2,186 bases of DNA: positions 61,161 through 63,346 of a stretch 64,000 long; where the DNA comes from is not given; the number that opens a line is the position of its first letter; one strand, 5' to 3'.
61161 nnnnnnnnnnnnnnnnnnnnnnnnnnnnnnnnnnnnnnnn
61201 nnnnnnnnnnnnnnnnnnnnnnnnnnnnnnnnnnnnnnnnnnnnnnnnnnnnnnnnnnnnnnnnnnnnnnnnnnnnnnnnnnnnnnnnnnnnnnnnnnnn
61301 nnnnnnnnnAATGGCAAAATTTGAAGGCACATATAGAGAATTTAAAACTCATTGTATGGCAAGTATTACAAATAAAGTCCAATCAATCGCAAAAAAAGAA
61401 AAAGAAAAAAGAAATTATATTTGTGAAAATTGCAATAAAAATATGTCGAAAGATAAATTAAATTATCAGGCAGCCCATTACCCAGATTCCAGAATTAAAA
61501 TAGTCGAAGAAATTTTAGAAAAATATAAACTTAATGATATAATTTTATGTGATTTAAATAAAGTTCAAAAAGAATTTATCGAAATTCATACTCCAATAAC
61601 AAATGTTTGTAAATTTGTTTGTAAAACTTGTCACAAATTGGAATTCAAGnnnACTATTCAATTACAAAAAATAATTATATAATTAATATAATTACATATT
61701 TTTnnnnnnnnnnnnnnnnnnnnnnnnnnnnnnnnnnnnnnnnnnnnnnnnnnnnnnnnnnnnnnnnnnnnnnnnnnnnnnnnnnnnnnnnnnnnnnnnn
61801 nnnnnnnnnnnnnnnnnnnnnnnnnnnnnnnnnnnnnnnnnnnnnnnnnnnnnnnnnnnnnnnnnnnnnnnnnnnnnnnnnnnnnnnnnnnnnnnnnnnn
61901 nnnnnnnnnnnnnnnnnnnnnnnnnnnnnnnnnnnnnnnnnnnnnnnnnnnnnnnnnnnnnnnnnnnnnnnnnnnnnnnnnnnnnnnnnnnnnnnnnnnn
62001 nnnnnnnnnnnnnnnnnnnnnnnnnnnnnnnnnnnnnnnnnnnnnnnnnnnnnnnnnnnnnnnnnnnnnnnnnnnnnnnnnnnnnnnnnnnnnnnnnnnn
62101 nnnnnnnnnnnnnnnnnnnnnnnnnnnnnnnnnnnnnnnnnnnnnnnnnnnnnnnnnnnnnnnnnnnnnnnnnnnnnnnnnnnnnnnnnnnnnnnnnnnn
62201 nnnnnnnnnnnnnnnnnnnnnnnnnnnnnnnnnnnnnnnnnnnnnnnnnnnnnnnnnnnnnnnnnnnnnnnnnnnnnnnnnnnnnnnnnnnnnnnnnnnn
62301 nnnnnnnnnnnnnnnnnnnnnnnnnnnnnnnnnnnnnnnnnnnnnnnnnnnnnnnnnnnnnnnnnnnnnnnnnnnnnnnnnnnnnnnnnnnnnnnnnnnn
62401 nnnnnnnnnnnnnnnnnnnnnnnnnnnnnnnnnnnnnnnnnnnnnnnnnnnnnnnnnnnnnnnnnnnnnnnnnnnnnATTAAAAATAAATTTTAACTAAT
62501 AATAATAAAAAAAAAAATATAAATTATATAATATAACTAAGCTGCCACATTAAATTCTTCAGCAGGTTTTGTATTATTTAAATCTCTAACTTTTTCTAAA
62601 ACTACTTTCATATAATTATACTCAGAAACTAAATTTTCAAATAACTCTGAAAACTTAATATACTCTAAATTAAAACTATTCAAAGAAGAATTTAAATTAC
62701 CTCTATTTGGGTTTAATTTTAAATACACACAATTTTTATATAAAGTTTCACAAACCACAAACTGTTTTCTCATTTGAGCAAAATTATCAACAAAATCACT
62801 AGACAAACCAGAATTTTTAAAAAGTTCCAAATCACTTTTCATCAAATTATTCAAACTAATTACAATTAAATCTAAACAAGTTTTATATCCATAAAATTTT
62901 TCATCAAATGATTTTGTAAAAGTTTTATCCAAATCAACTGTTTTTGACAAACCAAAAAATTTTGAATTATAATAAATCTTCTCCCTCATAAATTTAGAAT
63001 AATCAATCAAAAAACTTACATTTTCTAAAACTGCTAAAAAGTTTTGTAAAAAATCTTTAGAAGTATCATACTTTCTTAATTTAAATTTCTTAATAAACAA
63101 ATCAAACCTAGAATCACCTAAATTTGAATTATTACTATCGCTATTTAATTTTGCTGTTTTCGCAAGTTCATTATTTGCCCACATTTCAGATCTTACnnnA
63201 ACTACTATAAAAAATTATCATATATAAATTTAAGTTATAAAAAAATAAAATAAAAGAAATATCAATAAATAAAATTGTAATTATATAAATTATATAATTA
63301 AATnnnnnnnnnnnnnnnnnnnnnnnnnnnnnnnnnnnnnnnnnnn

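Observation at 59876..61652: DNA ligase ends after motif IIIa, carries a zinc-ribbon insertion and abuts a Cys-rich HNH-like ORF; split or disrupted gene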

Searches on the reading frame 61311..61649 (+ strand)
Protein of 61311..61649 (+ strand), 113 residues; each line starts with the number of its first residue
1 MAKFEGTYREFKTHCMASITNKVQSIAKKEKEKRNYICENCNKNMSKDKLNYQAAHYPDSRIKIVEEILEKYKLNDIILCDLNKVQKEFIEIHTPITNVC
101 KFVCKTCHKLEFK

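Call 3: search_protein_families(library=pfam, proteins=[window:61311-61649:+], max_evalue=1)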
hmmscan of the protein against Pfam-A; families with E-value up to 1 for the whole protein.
window:61311-61649:+ (113 aa): 5 families
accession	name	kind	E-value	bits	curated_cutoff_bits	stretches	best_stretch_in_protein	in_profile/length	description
PF18439.7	zf_UBZ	-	0.014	15.5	25.6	1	35-50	2-17/32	Ubiquitin-Binding Zinc Finger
PF07342.17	TscT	-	0.067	14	27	1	33-91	30-84/100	TscT toxin protein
PF20097.4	DUF6487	-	0.53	11.2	24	0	22-43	39-60/67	Domain of unknown function (DUF6487)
PF21796.3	Cac1_C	-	0.54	10.8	24.3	1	10-33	25-51/55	Chromatin assembly factor 1 subunit Cac1, C-terminal domain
PF10058.14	Zn_ribbon_10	-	0.61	10.3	24.2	0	28-43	37-52/54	ER junction formation factor lunapark, zinc ribbon finger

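Call 4: search_protein_families(library=ncbifam, proteins=[window:61311-61649:+], max_evalue=1)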
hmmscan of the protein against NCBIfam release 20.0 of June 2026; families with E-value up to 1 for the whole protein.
window:61311-61649:+ (113 aa): 8 families
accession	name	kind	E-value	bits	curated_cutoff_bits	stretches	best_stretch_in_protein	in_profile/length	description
NF047912.1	ECs_2282_CxxC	subfamily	0.026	14.4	37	1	26-58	18-50/60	ECs_2282 family putative zinc-binding protein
NF006187.0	PRK08322.1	equivalog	0.039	12.4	509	1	16-82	311-381/548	acetolactate synthase large subunit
NF049979.1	AlphHSDSHdhA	equivalog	0.04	13.4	350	1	25-79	31-85/258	7alpha-hydroxysteroid dehydrogenase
NF003584.0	PRK05248.3-5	equivalog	0.063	13.5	190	1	16-86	39-109/122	hypothetical protein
NF050000.1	IS1_IS1595_Zn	domain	0.1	13.2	28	1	29-44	15-30/34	IS1/IS1595 family N-terminal zinc-binding domain-containing protein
NF048018.1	IS256_N_4Cys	domain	0.12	13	27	1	30-44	16-30/31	transposase-like zinc-binding domain-containing protein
NF033558.1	transpos_IS1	equivalog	0.17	11.8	100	1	20-77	6-61/199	IS1 family transposase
NF041791.1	anti-phage_ZorE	equivalog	0.59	8.9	600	1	16-56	186-226/358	type II Zorya anti-phage system protein ZorE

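Call 47: search_protein_families(library=phrogs, proteins=[window:61311-61649:+], max_evalue=1)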
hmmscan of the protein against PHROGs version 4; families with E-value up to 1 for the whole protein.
window:61311-61649:+ (113 aa): 3 families
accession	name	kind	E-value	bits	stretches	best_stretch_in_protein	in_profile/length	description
phrog_22311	-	unknown function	0.094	13.5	1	35-81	8-56/75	-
phrog_26488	-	unknown function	0.84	10.9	1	28-70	32-74/104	-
phrog_1191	-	integration and excision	0.84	10.7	1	17-70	11-62/90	transposase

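Call 73: predict_structure(protein=window:61311-61649:+)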
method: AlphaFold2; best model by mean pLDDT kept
length: 113 residues; sequences in the alignment: 1
mean_pLDDT: 39.8   pTM: 0.25
mean pLDDT of the five models: 39.8, 39.4, 39.2, 37.9, 31.1
residues with pLDDT >= 90: 0; 70-90: 0; 50-70: 1; < 50: 112
segments of 3 or more residues with pLDDT < 50: 1-6, 8-113
pLDDT, mean of each block of 10 residues (from residue 1): 44 38 37 43 44 41 46 39 35 35 38 34
secondary structure, 60 per line:
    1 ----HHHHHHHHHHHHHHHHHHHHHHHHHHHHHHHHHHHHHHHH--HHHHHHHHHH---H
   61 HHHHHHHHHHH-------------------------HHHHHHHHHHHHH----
elements in order: H5-44 H47-56 H60-71 H97-109

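Call 79: search_protein_representatives(protein=window:61311-61649:+)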
Query: 113 residues. Proteins with E-value up to 0.001 (for the whole library): 239; up to 1e-10: 20; up to 1e-30: 1. The best 150 are listed.
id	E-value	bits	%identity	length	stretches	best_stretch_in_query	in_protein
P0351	3.6e-69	245.8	100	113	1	1-113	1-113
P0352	2.1e-16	76.1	42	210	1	1-110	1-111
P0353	6.0e-15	71.4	40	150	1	1-110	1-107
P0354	4.5e-14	68.6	36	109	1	1-108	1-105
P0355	4.9e-14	68.5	39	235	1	1-109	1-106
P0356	5.8e-14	68.2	40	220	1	1-108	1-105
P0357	2.4e-13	66.3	39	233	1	1-109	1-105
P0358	2.8e-13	66.0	40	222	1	1-109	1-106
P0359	2.9e-12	62.8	40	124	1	1-110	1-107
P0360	3.6e-12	62.5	41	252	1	1-109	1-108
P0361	4.7e-12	62.1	41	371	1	1-109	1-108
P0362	5.3e-12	61.9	38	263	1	1-109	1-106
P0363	1.2e-11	60.8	35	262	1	1-109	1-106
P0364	1.5e-11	60.5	34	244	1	1-109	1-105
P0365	2.1e-11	60.0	38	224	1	1-109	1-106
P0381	5.0e-10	55.6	40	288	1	1-109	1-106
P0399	2.6e-09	53.3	40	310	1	1-109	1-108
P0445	1.9e-07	47.3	36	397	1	2-109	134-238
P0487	4.8e-06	42.8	40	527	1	3-109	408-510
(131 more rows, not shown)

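Call 80: search_protein_families(library=pfam, proteins=[P0352, P0355, P0356, P0360, P0361, P0362, P0381, P0399, P0487, P0445], max_evalue=0.01)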
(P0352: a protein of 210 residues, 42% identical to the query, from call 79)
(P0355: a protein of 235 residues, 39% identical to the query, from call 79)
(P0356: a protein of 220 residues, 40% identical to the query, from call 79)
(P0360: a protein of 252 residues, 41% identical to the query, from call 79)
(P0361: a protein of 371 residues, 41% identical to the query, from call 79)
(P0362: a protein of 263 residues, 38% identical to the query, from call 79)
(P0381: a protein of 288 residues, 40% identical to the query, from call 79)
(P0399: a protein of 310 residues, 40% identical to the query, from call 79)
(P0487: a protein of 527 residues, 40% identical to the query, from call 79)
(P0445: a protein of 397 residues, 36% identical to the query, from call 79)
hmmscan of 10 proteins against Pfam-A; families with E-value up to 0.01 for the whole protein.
P0352 (210 aa): 0 families

P0355 (235 aa): 0 families

P0356 (220 aa): 0 families

P0360 (252 aa): 0 families

P0361 (371 aa): 0 families

P0362 (263 aa): 1 family
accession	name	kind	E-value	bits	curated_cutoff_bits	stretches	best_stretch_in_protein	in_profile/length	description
PF10955.13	Fin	-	0.004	17.8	23.7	0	37-55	6-24/76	Anti-sigma-F factor Fin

P0381 (288 aa): 0 families

P0399 (310 aa): 1 family
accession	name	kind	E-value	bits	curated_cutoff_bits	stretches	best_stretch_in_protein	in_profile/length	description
PF02182.23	SAD_SRA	-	5.2e-05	23.5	30.7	1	222-309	49-146/148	SAD/SRA domain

P0487 (527 aa): 0 families

P0445 (397 aa): 1 family
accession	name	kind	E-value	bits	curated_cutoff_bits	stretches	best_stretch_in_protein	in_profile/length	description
PF13391.12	HNH_2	-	0.0014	18.9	21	1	170-243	1-61/66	HNH endonuclease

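Call 83: search_protein_families(library=pfam, alignment_id=A6, max_evalue=0.1)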
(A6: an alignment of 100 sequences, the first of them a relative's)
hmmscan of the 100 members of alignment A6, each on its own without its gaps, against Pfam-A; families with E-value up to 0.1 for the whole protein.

A. member 1, P0351 (113 aa): 2 families
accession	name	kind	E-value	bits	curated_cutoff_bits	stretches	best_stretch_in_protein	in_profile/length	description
PF18439.7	zf_UBZ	-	0.014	15.5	25.6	0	35-50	2-17/32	Ubiquitin-Binding Zinc Finger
PF07342.17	TscT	-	0.067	14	27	1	33-91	30-84/100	TscT toxin protein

B. families by the number of members that match (of 100 scanned): 108 families (the first 25 are shown)
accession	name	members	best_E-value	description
PF13391.12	HNH_2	16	0.00021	HNH endonuclease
PF01844.29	HNH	7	0.031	HNH endonuclease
PF10955.13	Fin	6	0.0009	Anti-sigma-F factor Fin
PF13717.11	Zn_ribbon_4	5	0.034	zinc-ribbon domain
PF14471.11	DUF4428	4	0.00036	Domain of unknown function (DUF4428)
PF24443.1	DUF7562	4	0.0091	Family of unknown function (DUF7562)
PF18930.5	DUF5679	4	0.013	Domain of unknown function (DUF5679)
PF18439.7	zf_UBZ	4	0.014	Ubiquitin-Binding Zinc Finger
PF09777.14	OSTMP1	4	0.019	Osteopetrosis-associated transmembrane protein 1 precursor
PF23550.1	zf_Tbcl_Rhp7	3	4.4e-05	DNA repair protein rhp7 treble clef domain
PF24042.1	DUF7351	3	0.003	Domain of unknown function (DUF7351)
PF09699.15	Paired_CXXCH_1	3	0.0047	Doubled CXXCH motif (Paired_CXXCH_1)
PF25206.1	DUF7836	3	0.013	Domain of unknown function (DUF7836)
PF07227.17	PHD_Oberon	3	0.039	PHD - plant homeodomain finger protein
PF20285.3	CTD9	2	0.0079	C-terminal domain 9 of the ABC-three component (ABC-3C) systems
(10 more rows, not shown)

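Call 84: search_solved_structures(query=A6, max_evalue=10, show_alignments=3)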
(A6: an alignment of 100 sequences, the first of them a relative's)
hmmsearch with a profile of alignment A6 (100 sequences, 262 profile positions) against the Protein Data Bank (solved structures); distinct sequences matched with E-value up to 10: 3.
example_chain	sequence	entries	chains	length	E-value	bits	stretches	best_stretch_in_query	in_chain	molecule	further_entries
8azw_L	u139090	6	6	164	0.071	16.2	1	115-219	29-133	eL24 (60S ribosomal protein L24) | 60S ribosomal protein L24-like | 60S ribosomal protein L24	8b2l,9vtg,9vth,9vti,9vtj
9eho_ee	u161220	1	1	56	0.14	15.2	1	108-131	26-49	Small ribosomal subunit protein uS14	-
9h3g_AO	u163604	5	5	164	0.54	13.3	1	115-227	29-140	Large ribosomal subunit protein eL24z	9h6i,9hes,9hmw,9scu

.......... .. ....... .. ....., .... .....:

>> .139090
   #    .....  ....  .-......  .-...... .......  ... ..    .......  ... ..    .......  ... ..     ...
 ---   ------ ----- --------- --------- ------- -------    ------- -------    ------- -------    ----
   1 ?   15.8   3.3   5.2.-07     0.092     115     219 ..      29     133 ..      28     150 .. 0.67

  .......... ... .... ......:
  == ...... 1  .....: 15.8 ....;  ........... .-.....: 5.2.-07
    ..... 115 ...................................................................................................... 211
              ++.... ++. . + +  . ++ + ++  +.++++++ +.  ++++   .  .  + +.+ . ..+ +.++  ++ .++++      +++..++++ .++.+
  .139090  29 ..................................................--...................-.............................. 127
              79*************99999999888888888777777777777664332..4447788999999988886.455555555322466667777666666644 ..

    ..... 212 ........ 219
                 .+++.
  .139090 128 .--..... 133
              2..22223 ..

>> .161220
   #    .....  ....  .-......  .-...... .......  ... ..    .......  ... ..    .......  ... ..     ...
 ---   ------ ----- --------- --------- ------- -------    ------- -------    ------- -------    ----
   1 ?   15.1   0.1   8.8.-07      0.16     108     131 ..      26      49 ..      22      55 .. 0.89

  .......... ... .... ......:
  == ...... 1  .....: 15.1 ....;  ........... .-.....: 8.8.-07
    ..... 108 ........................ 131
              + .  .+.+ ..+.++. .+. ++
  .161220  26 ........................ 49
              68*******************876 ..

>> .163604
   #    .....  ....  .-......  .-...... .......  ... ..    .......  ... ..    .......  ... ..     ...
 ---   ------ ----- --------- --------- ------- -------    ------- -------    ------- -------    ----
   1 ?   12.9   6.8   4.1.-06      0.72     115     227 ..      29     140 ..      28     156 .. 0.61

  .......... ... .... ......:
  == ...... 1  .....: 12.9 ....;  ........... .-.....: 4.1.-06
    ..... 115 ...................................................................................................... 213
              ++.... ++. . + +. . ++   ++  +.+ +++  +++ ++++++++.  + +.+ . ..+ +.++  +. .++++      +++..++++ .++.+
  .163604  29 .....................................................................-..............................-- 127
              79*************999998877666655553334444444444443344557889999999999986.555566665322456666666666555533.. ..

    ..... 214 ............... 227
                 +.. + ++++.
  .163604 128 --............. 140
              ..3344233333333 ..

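Call 85: search_protein_families(library=ncbifam, alignment_id=A6, max_evalue=0.01)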
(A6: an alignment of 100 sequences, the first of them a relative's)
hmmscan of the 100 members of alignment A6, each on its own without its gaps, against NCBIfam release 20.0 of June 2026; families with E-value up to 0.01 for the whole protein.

A. member 1, P0351 (113 aa): 0 families

B. families by the number of members that match (of 100 scanned): 14 families
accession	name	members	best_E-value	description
TIGR02646.1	TIGR02646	1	0.00032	retron system putative HNH endonuclease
NF041197.2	CxxC_Se_CxxC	1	0.0018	dual CXXC motif small (seleno)protein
NF002007.0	PRK00808.1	1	0.0024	bacteriohemerythrin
NF002264.0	PRK01194.1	1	0.0037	V-type ATP synthase subunit E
NF049971.1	CRISPR_Cas9d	1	0.0039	type II CRISPR RNA-guided endonuclease Cas9d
NF040886.1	cyt_C_like_Sec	1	0.004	multiheme c-type cytochrome (seleno)protein ExtKL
NF033558.1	transpos_IS1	1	0.0043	IS1 family transposase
TIGR00270.2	TIGR00270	1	0.0045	multiprotein bridging factor aMBF1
NF043036.1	ErythonDh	1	0.0055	D-erythronate dehydrogenase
NF045824.1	RhmsylMtase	1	0.0058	rhamnosyl O-methyltransferase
NF011324.0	PRK14737.1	1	0.0075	guanylate kinase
NF038036.1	TCP11_Legionella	1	0.0083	TCP11-related protein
NF050000.1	IS1_IS1595_Zn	1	0.0084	IS1/IS1595 family N-terminal zinc-binding domain-containing protein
NF040563.1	guided_IscB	1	0.0099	RNA-guided endonuclease IscB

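Call 86: search_protein_families(library=padloc, alignment_id=A6, max_evalue=0.01)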
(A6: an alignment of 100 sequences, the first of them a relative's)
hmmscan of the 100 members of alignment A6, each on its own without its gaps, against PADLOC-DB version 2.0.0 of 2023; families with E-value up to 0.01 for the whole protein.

A. member 1, P0351 (113 aa): 2 families
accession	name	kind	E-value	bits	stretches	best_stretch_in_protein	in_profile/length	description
PDLC00643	ZorE2|ZorE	-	0.00073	16.9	1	18-59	198-239/282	HNH endonuclease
PDLC04416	PDC-M10B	-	0.0053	15.1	1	20-97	20-96/156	-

B. families by the number of members that match (of 100 scanned): 19 families
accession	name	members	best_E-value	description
PDLC00746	Effector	2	0.00096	Endonuclease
PDLC00739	Effector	2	0.0013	Endonuclease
PDLC01997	SAVED1--SAVED_HNH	2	0.0016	-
PDLC03662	mREase_IV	2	0.0043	Type IV methyl-directed restriction enzyme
PDLC00642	ZorE2|ZorE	1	0.00063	HNH endonuclease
PDLC00643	ZorE2|ZorE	1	0.00073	HNH endonuclease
PDLC00872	E2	1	0.00082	E2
PDLC00644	ZorE2|ZorE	1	0.0012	HNH endonuclease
PDLC00749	Effector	1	0.0013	Endonuclease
PDLC02235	AbiEi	1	0.0018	AbiEi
PDLC01444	Cas10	1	0.0019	CAS-III; effector_LS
PDLC01559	Cas5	1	0.0027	CAS-III-A; effector_G5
PDLC00783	Cyclase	1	0.0034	oligonucleotide-cyclase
PDLC00346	PtuB1|PtuB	1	0.0041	Unknown function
PDLC01076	C3a146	1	0.0042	DNA binding HTH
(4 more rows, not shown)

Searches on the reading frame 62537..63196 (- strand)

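Call 21: search_protein_families(library=pfam, proteins=[window:62537-63196:-], max_evalue=0.1)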
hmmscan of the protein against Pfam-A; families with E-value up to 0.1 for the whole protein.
window:62537-63196:- (219 aa): 2 families
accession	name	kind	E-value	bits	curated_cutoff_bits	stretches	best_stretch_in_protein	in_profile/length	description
PF12872.13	OST-HTH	-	0.04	14.2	23.8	0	89-111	30-52/71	OST-HTH/LOTUS domain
PF08656.15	DASH_Dad3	-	0.081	13.4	23.1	0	114-159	18-64/76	DASH complex subunit Dad3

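Call 47: search_protein_families(library=phrogs, proteins=[window:62537-63196:-], max_evalue=1)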
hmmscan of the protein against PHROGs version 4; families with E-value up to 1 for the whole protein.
window:62537-63196:- (219 aa): 0 families
